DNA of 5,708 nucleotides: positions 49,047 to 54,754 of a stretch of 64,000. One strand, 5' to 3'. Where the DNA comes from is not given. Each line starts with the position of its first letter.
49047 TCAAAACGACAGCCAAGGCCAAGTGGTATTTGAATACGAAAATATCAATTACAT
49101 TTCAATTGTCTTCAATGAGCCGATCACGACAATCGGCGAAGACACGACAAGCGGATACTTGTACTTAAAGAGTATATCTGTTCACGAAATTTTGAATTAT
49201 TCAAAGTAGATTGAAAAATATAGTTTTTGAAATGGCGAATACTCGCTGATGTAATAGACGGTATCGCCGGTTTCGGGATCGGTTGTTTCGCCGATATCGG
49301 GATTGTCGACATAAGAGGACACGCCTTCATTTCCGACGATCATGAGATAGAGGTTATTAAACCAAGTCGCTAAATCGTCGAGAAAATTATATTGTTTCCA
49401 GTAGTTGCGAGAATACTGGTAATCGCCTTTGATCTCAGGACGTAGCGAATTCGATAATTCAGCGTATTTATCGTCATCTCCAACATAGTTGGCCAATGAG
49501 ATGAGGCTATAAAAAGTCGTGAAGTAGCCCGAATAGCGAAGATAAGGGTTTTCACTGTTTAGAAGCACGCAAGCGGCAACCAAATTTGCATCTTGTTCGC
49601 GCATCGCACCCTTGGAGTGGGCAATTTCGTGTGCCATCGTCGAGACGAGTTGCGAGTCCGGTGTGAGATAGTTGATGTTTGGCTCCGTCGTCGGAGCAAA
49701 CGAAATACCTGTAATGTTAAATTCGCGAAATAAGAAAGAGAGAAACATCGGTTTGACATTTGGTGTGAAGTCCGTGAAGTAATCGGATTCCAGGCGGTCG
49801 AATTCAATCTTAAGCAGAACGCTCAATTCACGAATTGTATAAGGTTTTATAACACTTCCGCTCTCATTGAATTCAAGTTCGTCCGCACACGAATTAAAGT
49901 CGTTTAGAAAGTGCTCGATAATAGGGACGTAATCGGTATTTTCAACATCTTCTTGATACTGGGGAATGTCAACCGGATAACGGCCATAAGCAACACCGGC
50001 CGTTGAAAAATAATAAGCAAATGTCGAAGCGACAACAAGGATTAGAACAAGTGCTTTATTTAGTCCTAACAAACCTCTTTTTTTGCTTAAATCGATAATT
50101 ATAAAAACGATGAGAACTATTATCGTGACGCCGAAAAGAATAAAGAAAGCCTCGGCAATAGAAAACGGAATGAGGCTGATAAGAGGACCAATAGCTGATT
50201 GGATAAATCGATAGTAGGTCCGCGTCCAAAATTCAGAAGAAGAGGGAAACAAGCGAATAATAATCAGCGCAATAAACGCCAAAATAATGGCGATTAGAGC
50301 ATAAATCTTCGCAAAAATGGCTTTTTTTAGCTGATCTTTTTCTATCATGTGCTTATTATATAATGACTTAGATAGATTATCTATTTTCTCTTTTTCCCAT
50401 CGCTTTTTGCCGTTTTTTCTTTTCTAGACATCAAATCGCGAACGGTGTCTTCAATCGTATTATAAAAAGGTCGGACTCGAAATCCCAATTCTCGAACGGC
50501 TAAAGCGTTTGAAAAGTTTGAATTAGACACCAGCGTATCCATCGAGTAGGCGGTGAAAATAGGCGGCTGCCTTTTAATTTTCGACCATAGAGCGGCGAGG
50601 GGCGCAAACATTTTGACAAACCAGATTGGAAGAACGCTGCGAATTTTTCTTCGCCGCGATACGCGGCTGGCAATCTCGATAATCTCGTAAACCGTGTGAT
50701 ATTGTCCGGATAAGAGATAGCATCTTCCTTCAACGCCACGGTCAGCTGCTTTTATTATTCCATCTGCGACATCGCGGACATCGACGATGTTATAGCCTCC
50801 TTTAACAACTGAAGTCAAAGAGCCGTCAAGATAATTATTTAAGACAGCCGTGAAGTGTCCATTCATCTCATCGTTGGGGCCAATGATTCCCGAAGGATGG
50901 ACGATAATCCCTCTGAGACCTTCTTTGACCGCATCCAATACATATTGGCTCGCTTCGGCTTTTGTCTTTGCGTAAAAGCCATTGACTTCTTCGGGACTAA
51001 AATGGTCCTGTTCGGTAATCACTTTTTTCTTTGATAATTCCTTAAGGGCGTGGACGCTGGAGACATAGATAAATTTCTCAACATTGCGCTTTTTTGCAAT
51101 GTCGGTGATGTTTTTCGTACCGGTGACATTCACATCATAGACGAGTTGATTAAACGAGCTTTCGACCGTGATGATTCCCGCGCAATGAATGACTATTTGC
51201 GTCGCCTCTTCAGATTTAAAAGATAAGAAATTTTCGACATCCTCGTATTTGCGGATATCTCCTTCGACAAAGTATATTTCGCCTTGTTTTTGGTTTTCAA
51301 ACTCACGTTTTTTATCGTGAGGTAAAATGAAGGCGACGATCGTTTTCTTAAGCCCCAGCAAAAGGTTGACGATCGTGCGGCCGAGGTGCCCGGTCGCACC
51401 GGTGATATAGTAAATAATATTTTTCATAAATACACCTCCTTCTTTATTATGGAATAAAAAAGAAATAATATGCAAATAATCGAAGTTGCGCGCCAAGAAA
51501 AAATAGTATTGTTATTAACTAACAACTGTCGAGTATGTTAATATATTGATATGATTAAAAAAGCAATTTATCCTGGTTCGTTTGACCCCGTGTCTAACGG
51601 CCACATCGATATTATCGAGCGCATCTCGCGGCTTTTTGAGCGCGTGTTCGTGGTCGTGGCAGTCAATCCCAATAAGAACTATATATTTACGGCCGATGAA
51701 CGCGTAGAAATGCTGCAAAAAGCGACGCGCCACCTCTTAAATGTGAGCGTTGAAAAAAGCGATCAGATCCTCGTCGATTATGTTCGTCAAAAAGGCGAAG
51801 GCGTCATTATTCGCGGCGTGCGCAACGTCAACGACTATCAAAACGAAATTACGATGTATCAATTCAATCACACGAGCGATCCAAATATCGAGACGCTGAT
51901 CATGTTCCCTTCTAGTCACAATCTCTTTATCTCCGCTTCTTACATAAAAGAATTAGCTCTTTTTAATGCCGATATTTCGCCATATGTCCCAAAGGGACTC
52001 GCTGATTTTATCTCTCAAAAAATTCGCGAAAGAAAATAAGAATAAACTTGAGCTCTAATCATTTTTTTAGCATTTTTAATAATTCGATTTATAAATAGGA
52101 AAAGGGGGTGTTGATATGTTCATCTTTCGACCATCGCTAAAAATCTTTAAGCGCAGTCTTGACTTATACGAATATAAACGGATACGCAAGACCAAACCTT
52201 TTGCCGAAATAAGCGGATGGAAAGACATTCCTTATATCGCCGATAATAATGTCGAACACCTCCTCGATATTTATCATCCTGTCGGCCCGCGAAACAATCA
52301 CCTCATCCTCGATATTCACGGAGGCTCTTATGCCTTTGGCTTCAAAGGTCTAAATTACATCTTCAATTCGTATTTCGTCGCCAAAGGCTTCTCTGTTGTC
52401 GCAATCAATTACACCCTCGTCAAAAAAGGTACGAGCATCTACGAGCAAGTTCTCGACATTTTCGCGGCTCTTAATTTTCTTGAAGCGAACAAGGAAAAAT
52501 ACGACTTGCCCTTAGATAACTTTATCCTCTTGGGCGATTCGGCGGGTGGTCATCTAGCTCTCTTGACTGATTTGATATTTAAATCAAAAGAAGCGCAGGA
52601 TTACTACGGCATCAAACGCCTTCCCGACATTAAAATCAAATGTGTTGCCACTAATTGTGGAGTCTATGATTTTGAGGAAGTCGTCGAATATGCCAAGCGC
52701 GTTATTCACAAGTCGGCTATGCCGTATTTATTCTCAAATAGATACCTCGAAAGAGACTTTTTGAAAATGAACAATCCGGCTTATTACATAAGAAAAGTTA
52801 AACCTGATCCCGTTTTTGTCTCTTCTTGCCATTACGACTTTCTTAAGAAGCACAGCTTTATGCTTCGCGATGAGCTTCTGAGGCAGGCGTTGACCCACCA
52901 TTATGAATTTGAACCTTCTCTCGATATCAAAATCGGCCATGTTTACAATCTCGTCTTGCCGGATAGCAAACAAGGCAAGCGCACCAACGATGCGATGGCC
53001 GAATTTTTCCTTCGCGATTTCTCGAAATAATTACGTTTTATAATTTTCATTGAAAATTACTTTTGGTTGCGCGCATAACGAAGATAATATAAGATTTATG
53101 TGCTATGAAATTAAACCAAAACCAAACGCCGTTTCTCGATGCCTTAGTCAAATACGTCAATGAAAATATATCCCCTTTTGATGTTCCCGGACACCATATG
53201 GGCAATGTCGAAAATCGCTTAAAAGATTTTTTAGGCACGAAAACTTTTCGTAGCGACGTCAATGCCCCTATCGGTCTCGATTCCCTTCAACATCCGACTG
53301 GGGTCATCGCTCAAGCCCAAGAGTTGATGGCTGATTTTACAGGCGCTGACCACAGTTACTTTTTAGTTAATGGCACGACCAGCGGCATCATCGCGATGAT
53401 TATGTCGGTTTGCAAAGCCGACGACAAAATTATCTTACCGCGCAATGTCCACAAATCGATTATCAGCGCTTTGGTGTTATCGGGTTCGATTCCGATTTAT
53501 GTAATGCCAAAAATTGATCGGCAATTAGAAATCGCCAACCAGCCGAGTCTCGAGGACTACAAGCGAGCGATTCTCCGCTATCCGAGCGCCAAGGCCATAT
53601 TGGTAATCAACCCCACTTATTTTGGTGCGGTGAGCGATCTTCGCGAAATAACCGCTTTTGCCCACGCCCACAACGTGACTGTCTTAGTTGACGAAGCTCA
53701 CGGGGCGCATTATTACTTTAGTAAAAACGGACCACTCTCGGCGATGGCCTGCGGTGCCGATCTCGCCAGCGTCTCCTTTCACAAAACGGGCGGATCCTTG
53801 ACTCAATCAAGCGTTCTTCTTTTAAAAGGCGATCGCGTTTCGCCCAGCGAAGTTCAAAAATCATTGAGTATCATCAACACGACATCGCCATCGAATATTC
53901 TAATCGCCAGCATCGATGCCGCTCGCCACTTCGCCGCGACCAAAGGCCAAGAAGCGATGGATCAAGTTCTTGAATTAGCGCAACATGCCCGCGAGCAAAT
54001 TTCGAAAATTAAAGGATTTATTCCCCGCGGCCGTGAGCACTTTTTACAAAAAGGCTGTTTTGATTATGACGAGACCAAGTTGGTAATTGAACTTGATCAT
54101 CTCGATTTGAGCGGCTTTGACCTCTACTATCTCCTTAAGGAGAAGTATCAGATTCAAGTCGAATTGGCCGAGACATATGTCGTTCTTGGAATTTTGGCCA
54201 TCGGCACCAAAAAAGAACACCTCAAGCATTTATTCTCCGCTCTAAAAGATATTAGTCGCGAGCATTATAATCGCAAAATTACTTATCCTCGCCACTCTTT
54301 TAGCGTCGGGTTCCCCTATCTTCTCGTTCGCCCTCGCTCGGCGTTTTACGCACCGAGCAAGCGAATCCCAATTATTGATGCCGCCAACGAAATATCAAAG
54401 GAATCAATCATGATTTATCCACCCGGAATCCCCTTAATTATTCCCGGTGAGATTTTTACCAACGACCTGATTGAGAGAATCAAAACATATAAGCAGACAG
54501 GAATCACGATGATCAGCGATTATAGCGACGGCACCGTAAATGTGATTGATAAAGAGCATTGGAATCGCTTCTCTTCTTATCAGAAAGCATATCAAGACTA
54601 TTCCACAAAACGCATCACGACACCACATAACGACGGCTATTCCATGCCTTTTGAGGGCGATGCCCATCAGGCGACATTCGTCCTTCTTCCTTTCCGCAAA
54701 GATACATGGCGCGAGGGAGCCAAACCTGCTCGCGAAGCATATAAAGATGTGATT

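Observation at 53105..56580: Single-polypeptide fusion of arginine decarboxylase and agmatine deiminase, followed by aguB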

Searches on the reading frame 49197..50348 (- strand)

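Call 40: search_protein_families(library=pfam, proteins=[window:49197-50348:-], max_evalue=0.0001)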
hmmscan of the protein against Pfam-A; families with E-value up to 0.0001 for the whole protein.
window:49197-50348:- (383 aa): 1 family
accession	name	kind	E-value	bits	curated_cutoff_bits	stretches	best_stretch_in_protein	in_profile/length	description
PF12725.13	DUF3810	-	9.6e-55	186.6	28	1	42-347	2-304/311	Protein of unknown function (DUF3810)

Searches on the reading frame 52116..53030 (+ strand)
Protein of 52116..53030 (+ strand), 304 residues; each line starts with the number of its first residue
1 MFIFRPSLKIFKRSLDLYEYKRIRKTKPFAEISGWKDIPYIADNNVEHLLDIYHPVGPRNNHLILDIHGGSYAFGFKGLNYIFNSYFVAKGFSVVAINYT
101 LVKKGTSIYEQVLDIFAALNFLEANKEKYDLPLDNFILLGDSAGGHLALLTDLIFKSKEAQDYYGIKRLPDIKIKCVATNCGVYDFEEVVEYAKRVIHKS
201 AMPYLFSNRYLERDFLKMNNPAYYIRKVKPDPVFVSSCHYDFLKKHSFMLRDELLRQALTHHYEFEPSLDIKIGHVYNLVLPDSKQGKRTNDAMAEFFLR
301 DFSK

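Call 3: search_protein_families(library=pfam, proteins=[window:52116-53030:+], max_evalue=0.01)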
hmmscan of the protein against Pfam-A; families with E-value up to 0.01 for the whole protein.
window:52116-53030:+ (304 aa): 3 families
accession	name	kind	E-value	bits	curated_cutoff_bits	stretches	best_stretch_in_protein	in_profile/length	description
PF20434.5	BD-FAE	-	5.1e-26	92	26.8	1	50-236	1-195/215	BD-FAE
PF07859.19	Abhydrolase_3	-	1.2e-09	38.7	25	1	65-254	2-189/210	alpha/beta hydrolase fold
PF10340.15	Say1_Mug180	-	4.8e-06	26.1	21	1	54-149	115-210/374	Steryl acetyl hydrolase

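Call 4: search_protein_families(library=ncbifam, proteins=[window:52116-53030:+], max_evalue=0.01)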
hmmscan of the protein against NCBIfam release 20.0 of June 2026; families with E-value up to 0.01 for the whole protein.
window:52116-53030:+ (304 aa): 7 families
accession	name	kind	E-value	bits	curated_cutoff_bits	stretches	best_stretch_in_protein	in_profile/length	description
NF052354.1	EstLipQMycob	equivalog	3e-10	39.3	700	1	37-236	139-336/418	esterase LipQ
NF007547.0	PRK10162.1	equivalog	1.2e-08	34.3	389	1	53-160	77-183/321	acetyl esterase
NF058653.1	LipP1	equivalog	1.3e-08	34.1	350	1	50-254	60-260/300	LipP1 family hormone-sensitive lipase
NF052620.1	AryltfaseLP1002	equivalog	1.2e-07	31.4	300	1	67-166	38-138/265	lp_1002 family arylesterase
NF058665.1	HaHSL_fam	equivalog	0.00051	19.5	320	1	37-148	40-141/260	hormone-sensitive lipase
NF042968.1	AcxylEst_AxeA1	equivalog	0.002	16.5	700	1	53-148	41-134/459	acetylxylan esterase AxeA1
NF058651.1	GESAG_HSLs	subfamily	0.008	15.3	430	0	55-160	61-162/296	GESAG motif subfamily hormone-sensitive lipase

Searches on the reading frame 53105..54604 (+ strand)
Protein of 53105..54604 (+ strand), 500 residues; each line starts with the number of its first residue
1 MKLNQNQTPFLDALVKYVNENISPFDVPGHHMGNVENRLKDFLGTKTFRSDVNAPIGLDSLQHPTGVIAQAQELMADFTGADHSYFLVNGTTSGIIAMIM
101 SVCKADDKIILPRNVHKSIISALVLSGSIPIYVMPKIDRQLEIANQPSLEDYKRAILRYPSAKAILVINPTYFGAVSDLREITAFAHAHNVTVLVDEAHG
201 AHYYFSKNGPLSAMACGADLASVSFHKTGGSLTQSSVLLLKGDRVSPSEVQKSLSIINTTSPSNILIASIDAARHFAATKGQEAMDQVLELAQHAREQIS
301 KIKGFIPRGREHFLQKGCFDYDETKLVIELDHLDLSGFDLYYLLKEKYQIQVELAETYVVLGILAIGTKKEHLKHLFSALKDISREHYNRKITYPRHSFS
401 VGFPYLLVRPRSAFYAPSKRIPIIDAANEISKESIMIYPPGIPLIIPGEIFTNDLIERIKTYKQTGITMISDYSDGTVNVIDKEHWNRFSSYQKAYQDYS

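Call 22: search_solved_structures(query=window:53105-54604:+, max_evalue=0.00001, show_alignments=2)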
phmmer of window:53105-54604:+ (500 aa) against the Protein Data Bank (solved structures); distinct sequences matched with E-value up to 0.00001: 27.
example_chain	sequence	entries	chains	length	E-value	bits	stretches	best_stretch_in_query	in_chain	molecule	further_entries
2x3l_A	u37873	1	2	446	9.9e-39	136.4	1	9-468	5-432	ORN/LYS/ARG DECARBOXYLASE FAMILY PROTEIN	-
5fkz_E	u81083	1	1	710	2.7e-25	92.2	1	7-303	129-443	LYSINE DECARBOXYLASE, CONSTITUTIVE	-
6q6i_A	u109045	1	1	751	3.8e-25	91.7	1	8-303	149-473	Biodegradative arginine decarboxylase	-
5fkx_A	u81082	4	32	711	8.5e-22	80.6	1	7-303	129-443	LYSINE DECARBOXYLASE, INDUCIBLE | Inducible lysine decarboxylase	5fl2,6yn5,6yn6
3n75_A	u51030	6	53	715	8.6e-22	80.6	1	7-303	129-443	Lysine decarboxylase, inducible | Inducible lysine decarboxylase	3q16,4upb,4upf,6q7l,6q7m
7p9b_A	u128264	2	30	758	2.7e-21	79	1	7-144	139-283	Biodegradative arginine decarboxylase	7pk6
9e0o_A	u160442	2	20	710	6.1e-20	74.5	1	8-302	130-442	Lysine decarboxylase, inducible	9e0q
9e0m_A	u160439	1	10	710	6.3e-20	74.4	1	8-302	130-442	Lysine decarboxylase, inducible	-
5xx1_A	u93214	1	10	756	1.7e-18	69.7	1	7-143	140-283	Arginine decarboxylase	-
9n0o_A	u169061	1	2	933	3.2e-18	68.8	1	4-183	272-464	Probable amino acid decarboxylase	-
2vyc_A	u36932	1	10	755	3.2e-18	68.8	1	8-143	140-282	BIODEGRADATIVE ARGININE DECARBOXYLASE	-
9n0n_A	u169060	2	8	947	3.4e-18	68.7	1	4-183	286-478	Probable amino acid decarboxylase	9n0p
6y3x_A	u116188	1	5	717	2.2e-16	62.7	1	9-303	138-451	Lysine decarboxylase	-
1ord_A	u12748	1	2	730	4e-16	61.9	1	8-134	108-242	ORNITHINE DECARBOXYLASE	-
1c4k_A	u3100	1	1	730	7.5e-16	61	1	8-134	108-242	PROTEIN (ORNITHINE DECARBOXYLASE)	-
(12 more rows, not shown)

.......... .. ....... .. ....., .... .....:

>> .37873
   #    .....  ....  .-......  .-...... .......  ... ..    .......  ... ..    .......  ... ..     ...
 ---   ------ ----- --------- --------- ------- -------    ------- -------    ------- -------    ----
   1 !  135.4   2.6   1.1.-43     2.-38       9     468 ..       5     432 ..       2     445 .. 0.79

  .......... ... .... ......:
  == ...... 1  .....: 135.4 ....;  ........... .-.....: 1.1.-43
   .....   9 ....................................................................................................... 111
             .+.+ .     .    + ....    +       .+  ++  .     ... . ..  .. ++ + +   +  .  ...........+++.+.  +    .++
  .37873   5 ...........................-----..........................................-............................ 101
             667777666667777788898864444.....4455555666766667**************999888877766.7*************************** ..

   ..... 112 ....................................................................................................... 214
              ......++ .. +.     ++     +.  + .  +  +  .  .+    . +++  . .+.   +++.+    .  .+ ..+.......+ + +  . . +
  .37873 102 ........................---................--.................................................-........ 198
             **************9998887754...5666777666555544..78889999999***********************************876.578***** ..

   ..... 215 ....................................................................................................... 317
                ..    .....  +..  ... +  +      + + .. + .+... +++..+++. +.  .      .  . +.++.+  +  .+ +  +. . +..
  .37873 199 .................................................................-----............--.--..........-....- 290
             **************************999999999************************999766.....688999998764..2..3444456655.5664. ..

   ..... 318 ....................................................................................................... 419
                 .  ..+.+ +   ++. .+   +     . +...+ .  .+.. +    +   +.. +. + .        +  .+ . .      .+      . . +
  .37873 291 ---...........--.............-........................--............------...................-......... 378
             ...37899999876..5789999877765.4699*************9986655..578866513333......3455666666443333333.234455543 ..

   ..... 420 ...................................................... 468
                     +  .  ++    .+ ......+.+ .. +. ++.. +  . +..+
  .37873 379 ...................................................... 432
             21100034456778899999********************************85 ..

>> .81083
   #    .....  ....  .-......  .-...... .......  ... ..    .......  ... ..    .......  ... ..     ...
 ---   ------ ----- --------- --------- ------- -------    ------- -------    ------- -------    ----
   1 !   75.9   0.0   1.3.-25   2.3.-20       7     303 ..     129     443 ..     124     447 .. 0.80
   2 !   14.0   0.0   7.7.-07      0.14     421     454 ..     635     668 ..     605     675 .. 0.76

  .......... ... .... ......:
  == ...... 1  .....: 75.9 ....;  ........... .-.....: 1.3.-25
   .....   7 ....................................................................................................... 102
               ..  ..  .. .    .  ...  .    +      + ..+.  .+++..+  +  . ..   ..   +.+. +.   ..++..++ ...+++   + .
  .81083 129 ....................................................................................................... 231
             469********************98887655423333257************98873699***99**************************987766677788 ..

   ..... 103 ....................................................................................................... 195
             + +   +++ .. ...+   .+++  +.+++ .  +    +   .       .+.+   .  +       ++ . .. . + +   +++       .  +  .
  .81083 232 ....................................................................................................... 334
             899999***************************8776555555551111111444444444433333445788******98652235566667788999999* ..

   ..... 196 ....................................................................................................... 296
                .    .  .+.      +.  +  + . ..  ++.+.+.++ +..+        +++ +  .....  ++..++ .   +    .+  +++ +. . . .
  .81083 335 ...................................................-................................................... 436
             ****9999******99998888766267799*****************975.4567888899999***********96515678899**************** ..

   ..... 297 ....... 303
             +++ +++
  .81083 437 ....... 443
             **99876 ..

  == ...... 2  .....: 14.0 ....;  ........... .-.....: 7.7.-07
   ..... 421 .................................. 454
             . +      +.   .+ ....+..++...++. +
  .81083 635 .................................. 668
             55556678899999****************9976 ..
